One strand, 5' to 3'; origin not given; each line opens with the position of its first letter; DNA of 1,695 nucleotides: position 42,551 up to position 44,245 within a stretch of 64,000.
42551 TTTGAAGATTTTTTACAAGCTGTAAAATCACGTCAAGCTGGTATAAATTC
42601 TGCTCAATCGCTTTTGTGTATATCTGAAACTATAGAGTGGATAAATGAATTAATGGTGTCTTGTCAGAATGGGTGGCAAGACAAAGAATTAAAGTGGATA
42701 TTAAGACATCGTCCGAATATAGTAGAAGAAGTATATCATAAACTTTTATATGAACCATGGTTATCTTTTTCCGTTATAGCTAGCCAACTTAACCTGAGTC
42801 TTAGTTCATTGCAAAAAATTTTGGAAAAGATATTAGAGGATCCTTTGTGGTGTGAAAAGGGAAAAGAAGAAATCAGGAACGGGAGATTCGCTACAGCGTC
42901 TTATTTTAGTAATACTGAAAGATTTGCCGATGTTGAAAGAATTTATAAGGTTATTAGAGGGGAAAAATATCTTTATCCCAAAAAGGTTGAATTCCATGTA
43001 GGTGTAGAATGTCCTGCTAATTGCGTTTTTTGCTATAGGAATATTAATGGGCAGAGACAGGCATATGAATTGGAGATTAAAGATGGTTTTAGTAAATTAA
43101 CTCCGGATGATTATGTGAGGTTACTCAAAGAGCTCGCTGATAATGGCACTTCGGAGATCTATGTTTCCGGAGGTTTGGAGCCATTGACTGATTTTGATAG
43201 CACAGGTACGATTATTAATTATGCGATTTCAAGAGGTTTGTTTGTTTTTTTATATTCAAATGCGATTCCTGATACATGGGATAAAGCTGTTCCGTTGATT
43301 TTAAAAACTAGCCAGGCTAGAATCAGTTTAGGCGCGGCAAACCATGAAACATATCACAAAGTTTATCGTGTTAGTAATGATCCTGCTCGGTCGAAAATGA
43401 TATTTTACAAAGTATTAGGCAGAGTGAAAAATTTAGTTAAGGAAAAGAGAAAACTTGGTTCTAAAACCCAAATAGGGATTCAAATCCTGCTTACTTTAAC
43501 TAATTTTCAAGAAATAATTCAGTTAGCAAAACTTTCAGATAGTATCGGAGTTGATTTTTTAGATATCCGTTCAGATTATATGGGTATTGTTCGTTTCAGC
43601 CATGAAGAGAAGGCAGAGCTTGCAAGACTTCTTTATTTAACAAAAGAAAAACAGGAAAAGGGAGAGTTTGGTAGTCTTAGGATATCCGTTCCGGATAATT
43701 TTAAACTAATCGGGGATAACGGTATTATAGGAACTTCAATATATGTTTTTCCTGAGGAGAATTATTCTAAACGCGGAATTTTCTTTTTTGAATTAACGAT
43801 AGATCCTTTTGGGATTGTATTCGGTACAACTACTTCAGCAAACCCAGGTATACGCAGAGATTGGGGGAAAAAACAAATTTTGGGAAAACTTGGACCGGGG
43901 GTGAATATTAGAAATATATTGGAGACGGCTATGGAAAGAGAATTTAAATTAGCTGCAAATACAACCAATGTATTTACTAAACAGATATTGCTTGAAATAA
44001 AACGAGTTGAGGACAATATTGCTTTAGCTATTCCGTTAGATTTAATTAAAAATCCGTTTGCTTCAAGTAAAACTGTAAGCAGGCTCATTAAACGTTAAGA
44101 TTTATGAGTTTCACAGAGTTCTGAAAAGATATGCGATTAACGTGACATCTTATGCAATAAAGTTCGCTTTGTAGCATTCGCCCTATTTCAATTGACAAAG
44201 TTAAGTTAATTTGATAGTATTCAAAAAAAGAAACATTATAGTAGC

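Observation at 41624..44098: Gfo/Idh/MocA dehydrogenase fused to a radical SAM domain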

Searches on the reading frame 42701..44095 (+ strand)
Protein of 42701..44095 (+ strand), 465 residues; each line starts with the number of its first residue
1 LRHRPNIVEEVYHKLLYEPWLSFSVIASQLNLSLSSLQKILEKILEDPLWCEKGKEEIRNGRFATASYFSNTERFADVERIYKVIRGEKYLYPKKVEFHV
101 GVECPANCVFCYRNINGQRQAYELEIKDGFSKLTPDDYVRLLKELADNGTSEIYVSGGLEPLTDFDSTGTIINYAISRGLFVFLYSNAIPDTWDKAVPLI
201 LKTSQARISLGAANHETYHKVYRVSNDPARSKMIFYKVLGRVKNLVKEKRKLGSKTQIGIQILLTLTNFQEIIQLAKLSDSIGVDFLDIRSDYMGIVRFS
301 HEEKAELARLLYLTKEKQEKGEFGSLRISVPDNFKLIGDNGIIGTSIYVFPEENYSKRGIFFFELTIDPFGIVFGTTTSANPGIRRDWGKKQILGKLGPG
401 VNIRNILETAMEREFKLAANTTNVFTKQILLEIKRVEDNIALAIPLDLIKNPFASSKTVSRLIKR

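Call 21: find_homologous_proteins(query=window:42701-44095:+, max_evalue=0.001)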
Query window:42701-44095:+ (465 aa): 2 proteins with E <= 0.001 among 8000 candidates.
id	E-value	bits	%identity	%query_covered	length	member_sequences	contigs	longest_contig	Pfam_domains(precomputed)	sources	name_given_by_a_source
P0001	6.4e-275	930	93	100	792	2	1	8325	PF01408.29,PF04055.28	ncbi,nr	ncbi:Gfo/Idh/MocA family oxidoreductase [Candidatus Desantisbacteria bacterium]|nr:Gfo/Idh/MocA fami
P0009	1.9e-16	78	24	87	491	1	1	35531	PF04055.28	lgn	-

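Call 33: search_solved_structures(query=A2, max_evalue=0.1, show_alignments=1)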
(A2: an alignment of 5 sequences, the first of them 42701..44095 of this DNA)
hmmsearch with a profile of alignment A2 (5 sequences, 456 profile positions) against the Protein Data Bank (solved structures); distinct sequences matched with E-value up to 0.1: 26.
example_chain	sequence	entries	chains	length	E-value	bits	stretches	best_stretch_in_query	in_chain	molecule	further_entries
8hzv_A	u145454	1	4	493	4.2e-18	68.4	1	87-333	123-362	Radical S-Adenosyl-L-methionine Enzyme DesII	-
8hzy_A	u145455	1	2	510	4.7e-18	68.2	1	87-332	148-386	DesII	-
7bi7_A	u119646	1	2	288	1.8e-08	36.7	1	99-286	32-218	FeMo cofactor biosynthesis protein NifB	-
7jmb_A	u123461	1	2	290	1.8e-08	36.7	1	99-286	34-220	Nitrogenase iron-molybdenum cofactor biosynthesis protein NifB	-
7jma_A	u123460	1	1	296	1.9e-08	36.6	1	99-286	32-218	Nitrogenase iron-molybdenum cofactor biosynthesis protein NifB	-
8vpo_A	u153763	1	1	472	4.4e-08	35.4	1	70-192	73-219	Radical SAM core domain-containing protein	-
5wgg_A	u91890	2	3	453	7.8e-07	31.2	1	97-213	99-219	Radical SAM domain protein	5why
6c8v_A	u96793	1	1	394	1.8e-06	30.1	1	101-218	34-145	Coenzyme PQQ synthesis protein E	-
7vob_C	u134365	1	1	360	2.7e-06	29.5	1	102-216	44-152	Cytosylglucuronate decarboxylase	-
7voc_C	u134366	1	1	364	2.8e-06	29.4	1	102-216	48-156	Cytosylglucuronate decarboxylase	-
6efn_A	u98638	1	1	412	0.00023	23.1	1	95-283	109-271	Sporulation killing factor maturation protein SkfB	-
6b4c_A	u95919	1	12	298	0.00041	22.3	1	94-222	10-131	Viperin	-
1tv7_A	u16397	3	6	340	0.00044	22.2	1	100-218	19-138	Molybdenum cofactor biosynthesis protein A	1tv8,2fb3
7n7i_A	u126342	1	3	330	0.00045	22.2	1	94-222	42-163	Viperin-like enzyme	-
2fb2_A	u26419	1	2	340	0.00047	22.1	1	101-218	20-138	Molybdenum cofactor biosynthesis protein A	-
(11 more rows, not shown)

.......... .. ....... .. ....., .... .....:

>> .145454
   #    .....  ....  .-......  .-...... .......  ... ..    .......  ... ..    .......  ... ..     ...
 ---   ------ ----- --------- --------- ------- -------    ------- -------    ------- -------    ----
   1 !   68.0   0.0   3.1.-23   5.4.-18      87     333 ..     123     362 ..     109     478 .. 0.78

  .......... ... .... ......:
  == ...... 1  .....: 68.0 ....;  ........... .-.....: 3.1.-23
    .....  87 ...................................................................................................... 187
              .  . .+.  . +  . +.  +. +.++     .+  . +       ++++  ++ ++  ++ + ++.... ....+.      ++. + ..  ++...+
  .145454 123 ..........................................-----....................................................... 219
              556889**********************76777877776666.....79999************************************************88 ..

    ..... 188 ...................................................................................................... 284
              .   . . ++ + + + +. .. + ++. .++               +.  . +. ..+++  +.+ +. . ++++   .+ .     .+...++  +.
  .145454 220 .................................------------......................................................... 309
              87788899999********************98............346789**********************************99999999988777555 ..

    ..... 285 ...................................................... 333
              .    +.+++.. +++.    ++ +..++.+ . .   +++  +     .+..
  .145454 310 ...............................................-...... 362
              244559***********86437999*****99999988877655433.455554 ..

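Call 35: search_protein_representatives(alignment_id=A2)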
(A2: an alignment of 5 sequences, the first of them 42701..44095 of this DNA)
Query: 5 sequences, 456 profile positions. Proteins with E-value up to 0.001 (for the whole library): 26497; up to 1e-10: 5141; up to 1e-30: 218. The best 150 are listed.
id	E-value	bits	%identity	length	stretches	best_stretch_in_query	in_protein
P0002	9.0e-223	756.3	-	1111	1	2-455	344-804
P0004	1.2e-205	699.8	-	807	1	4-455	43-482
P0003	3.9e-183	625.6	-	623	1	72-455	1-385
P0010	2.2e-178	610.0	-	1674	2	113-455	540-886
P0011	5.6e-156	536.1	-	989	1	22-455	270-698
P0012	7.5e-147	506.0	-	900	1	13-454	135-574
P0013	9.2e-145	499.2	-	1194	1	17-455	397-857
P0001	2.2e-143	494.6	-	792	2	217-455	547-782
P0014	1.2e-140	485.6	-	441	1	12-454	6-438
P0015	1.1e-137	475.8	-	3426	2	128-455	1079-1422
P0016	3.7e-134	464.2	-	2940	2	128-454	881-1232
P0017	1.6e-121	422.5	-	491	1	17-454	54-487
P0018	2.7e-121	421.8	-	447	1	20-455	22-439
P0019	8.9e-110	383.8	-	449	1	185-455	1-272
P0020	8.9e-109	380.5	-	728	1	13-454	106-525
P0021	2.9e-106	372.3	-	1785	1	14-454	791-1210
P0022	5.8e-105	368.0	-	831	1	10-454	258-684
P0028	5.9e-90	318.5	-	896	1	17-454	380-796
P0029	1.7e-88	313.7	-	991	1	16-454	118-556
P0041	2.4e-78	280.2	-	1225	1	22-453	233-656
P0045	2.0e-72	260.7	-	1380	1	18-453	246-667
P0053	6.2e-68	245.9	-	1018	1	16-453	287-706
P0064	5.7e-64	232.8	-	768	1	22-454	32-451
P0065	1.5e-63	231.4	-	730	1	42-443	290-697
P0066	2.5e-62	227.4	-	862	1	17-455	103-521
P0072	3.7e-59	217.0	-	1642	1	17-454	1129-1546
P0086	8.2e-53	196.0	-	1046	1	19-454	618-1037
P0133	1.1e-38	149.5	-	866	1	10-455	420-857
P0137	4.5e-38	147.5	-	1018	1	17-452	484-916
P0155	2.0e-36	142.0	-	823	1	17-455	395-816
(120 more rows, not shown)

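Call 38: search_protein_families(library=pfam, proteins=[P0010, P0011, P0012, P0013, P0072, P0133, P0155], max_evalue=0.0001)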
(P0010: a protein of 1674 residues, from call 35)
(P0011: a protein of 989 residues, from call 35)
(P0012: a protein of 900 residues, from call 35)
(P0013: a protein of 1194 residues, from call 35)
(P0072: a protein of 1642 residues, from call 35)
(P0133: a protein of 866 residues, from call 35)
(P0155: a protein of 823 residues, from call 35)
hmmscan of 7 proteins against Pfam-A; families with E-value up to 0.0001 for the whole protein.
P0010 (1674 aa): 3 families
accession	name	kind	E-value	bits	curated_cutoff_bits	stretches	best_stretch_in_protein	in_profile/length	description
PF01408.29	GFO_IDH_MocA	-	1.8e-17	64.6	24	1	906-1026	2-120/120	Oxidoreductase family, NAD-binding Rossmann fold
PF01704.24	UDPGP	-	4.6e-10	39.2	22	1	1436-1656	160-342/413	UTP--glucose-1-phosphate uridylyltransferase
PF04055.27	Radical_SAM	-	1e-06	29.4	29.5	0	569-656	36-116/166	Radical SAM superfamily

P0011 (989 aa): 4 families
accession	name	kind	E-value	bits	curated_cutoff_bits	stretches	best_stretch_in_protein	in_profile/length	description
PF01408.29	GFO_IDH_MocA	-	2.9e-20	73.6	24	1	702-823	2-120/120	Oxidoreductase family, NAD-binding Rossmann fold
PF04055.27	Radical_SAM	-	8.7e-14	52.5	29.5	1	349-498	3-143/166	Radical SAM superfamily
PF13353.11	Fer4_12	-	3.8e-06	27.7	22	1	352-461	14-125/137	4Fe-4S single cluster domain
PF01488.26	Shikimate_DH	-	1.1e-05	26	24.3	0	4-85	9-86/138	Shikimate / quinate 5-dehydrogenase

P0012 (900 aa): 3 families
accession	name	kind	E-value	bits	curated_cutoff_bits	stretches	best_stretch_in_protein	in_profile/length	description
PF01408.29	GFO_IDH_MocA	-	6.8e-19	69.2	24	1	578-700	2-120/120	Oxidoreductase family, NAD-binding Rossmann fold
PF22725.1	GFO_IDH_MocA_C3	-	5.4e-05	23.6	27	1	710-763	3-64/124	GFO/IDH/MocA C-terminal domain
PF02894.22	GFO_IDH_MocA_C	-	5.9e-05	23.4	22.9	0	712-889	1-204/218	Oxidoreductase family, C-terminal alpha/beta domain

P0013 (1194 aa): 2 families
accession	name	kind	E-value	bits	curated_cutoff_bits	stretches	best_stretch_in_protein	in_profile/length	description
PF01408.29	GFO_IDH_MocA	-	1.1e-19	71.8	24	1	864-987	2-120/120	Oxidoreductase family, NAD-binding Rossmann fold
PF04055.27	Radical_SAM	-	3.1e-11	44.1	29.5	1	480-603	3-120/166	Radical SAM superfamily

P0072 (1642 aa): 2 families
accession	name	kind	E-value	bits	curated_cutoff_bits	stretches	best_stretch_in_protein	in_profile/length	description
PF01408.29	GFO_IDH_MocA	-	1.1e-20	75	24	1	743-863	3-120/120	Oxidoreductase family, NAD-binding Rossmann fold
PF04055.27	Radical_SAM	-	9.5e-09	36.1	29.5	1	1216-1338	7-133/166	Radical SAM superfamily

P0133 (866 aa): 3 families
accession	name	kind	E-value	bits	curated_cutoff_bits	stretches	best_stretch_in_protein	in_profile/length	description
PF01408.29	GFO_IDH_MocA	-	1.5e-16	61.6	24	1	40-164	2-120/120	Oxidoreductase family, NAD-binding Rossmann fold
PF04055.27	Radical_SAM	-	2.4e-09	38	29.5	1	499-658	6-138/166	Radical SAM superfamily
PF02894.22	GFO_IDH_MocA_C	-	3.3e-05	24.2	22.9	1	177-369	2-216/218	Oxidoreductase family, C-terminal alpha/beta domain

P0155 (823 aa): 3 families
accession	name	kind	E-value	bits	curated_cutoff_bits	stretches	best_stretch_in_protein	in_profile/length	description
PF01408.29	GFO_IDH_MocA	-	4.4e-19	69.8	24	1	24-146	2-120/120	Oxidoreductase family, NAD-binding Rossmann fold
PF04055.27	Radical_SAM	-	4e-08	34.1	29.5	1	467-646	6-163/166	Radical SAM superfamily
PF02894.22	GFO_IDH_MocA_C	-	9.2e-06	26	22.9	1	158-339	1-205/218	Oxidoreductase family, C-terminal alpha/beta domain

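Call 39: find_encoding_contigs(protein=P0155, flank=10000)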
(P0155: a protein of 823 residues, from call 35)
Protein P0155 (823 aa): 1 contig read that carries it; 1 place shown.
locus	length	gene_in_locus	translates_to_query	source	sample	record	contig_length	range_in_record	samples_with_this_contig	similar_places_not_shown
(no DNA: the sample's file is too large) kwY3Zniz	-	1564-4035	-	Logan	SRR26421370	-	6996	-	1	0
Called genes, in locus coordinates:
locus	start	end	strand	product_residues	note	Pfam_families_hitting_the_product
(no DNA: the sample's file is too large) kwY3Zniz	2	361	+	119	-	?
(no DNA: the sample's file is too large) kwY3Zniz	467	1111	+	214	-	-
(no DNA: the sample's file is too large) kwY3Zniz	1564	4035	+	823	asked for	PF01408:GFO_IDH_MocA, PF02894:GFO_IDH_MocA_C (weak), PF04055:Radical_SAM (weak)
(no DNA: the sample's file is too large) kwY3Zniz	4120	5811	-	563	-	PF00916:Sulfate_transp, PF01740:STAS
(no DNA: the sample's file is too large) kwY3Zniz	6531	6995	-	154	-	?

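Call 40: find_encoding_contigs(protein=P0009, flank=10000, max_places=3)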
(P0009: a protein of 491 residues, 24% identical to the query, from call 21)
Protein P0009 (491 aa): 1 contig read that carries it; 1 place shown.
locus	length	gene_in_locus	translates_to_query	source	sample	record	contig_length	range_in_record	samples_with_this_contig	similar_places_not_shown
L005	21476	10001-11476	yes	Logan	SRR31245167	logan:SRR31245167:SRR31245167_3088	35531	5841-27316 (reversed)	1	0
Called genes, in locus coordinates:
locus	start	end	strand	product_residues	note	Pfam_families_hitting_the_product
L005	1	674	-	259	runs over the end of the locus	-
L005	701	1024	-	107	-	-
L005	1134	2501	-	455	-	PF01566:Nramp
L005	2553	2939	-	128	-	-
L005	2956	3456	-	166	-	-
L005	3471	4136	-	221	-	PF02683:DsbD_TM (weak), PF11139:SfLAP (weak)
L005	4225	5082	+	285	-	-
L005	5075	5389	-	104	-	PF00581:Rhodanese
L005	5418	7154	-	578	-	PF02518:HATPase_c (weak), PF13589:HATPase_c_3, PF01119:DNA_mis_repair, PF08676:MutL_C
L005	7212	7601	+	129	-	PF00173:Cyt-b5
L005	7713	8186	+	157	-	PF05875:Ceramidase (weak)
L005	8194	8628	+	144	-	PF00293:NUDIX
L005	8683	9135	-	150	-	-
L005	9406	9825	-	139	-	-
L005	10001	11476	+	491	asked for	PF04055:Radical_SAM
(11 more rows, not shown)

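Call 41: find_encoding_contigs(protein=P0133, flank=10000, max_places=3)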
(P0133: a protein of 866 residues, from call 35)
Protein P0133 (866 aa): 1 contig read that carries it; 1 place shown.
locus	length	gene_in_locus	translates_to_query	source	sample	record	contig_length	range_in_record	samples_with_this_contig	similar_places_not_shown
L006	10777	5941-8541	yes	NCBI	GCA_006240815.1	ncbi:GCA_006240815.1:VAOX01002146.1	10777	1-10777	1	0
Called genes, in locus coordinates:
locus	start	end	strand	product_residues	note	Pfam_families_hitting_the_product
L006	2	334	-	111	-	?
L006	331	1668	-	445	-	PF25919:BSH_CusB, PF25973:BSH_CzcB, PF25954:Beta-barrel_RND_2, PF25944:Beta-barrel_RND, PF25967:RND-MFP_C, PF25975:CzcB_C, PF25989:YknX_C (weak)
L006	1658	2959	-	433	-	PF02321:OEP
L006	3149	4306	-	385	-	PF08713:DNA_alkylation (faint), PF13646:HEAT_2 (faint), PF02985:HEAT (faint)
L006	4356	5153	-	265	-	PF01738:DLH, PF12146:Hydrolase_4 (faint), PF00326:Peptidase_S9 (faint), PF02230:Abhydrolase_2, PF08840:BAAT_C (faint)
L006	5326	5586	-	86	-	-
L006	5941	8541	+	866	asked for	PF01408:GFO_IDH_MocA, PF04055:Radical_SAM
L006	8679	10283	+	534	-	PF05681:Fumerase, PF05683:Fumerase_C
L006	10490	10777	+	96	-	?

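Call 42: find_encoding_contigs(protein=P0014, flank=10000, max_places=3)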
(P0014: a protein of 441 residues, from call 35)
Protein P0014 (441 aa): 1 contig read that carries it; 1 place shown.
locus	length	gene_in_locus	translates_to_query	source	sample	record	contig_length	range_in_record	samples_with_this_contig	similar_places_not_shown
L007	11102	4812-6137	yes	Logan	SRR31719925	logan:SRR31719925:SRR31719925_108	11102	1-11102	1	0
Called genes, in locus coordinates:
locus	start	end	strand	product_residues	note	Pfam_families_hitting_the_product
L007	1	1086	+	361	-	?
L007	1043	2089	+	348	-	PF01501:Glyco_transf_8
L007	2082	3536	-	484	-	PF01943:Polysacc_synt, PF13440:Polysacc_synt_3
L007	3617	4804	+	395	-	PF26337:Gtf3_C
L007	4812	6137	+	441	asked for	PF04055:Radical_SAM, PF13353:Fer4_12 (weak)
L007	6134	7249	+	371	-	PF13439:Glyco_transf_4, PF20706:GT4-conflict, PF00534:Glycos_transf_1, PF13692:Glyco_trans_1_4, PF13524:Glyco_trans_1_2 (weak)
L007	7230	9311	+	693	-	PF13231:PMT_2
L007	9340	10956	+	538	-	-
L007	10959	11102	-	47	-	?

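Call 43: search_protein_families(library=pfam, proteins=[P0015, P0016, P0021, P0041], max_evalue=0.0001)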
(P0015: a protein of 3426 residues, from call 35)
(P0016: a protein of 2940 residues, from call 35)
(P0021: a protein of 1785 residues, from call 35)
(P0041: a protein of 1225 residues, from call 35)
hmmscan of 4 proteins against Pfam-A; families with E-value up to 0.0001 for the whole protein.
P0015 (3426 aa): 4 families
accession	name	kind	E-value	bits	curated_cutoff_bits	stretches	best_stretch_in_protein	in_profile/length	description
PF01408.29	GFO_IDH_MocA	-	2.7e-17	64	24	1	1429-1552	2-120/120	Oxidoreductase family, NAD-binding Rossmann fold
PF04055.27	Radical_SAM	-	5.1e-09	37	29.5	1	1009-1172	3-121/166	Radical SAM superfamily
PF09830.14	ATP_transf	-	7.8e-09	36.2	23.5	0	1978-2056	22-95/95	ATP adenylyltransferase C-terminal domain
PF22725.1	GFO_IDH_MocA_C3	-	2.1e-06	28.2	27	1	1562-1667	3-123/124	GFO/IDH/MocA C-terminal domain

P0016 (2940 aa): 3 families
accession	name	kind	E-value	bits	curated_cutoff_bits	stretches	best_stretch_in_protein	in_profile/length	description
PF01408.29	GFO_IDH_MocA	-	3.6e-22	79.7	24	1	1240-1362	2-120/120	Oxidoreductase family, NAD-binding Rossmann fold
PF04055.27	Radical_SAM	-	3.1e-07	31.2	29.5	1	881-987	25-120/166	Radical SAM superfamily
PF22725.1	GFO_IDH_MocA_C3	-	1.1e-05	25.9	27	1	1372-1477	3-124/124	GFO/IDH/MocA C-terminal domain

P0021 (1785 aa): 1 family
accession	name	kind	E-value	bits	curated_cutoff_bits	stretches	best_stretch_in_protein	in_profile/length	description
PF04055.27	Radical_SAM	-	4.4e-15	56.7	29.5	1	877-1042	3-165/166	Radical SAM superfamily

P0041 (1225 aa): 1 family
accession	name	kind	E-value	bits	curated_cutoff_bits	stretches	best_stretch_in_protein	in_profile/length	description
PF04055.27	Radical_SAM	-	7.6e-12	46.1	29.5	1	313-478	3-166/166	Radical SAM superfamily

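Call 44: find_encoding_contigs(protein=P0010, flank=10000, max_places=3)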
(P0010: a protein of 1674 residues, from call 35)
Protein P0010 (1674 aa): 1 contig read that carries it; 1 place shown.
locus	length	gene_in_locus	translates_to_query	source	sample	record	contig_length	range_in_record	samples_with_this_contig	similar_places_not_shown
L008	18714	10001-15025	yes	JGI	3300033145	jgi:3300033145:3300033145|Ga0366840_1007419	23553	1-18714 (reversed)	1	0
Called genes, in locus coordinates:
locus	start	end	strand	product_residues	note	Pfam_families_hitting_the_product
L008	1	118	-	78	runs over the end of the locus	-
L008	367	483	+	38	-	-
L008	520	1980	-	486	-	PF00587:tRNA-synt_2b, PF03129:HGTP_anticodon, PF09180:ProRS-C_1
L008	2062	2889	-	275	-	PF00089:Trypsin, PF13365:Trypsin_2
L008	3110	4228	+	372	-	PF01490:Aa_trans, PF03222:Trp_Tyr_perm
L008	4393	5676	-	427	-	PF02934:GatB_N, PF02637:GatB_Yqey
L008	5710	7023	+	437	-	PF18195:GatD_N, PF00710:Asparaginase, PF17763:Asparaginase_C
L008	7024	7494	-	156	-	PF06210:DUF1003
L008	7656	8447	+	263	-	PF02661:Fic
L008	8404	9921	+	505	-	PF02934:GatB_N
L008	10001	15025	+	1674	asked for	PF04055:Radical_SAM (faint), PF01408:GFO_IDH_MocA, PF01704:UDPGP (weak)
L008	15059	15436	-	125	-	-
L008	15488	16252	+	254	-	PF02673:BacA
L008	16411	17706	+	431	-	PF01336:tRNA_anti-codon, PF00152:tRNA-synt_2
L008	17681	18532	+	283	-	PF00149:Metallophos, PF14582:Metallophos_3, PF12850:Metallophos_2 (weak)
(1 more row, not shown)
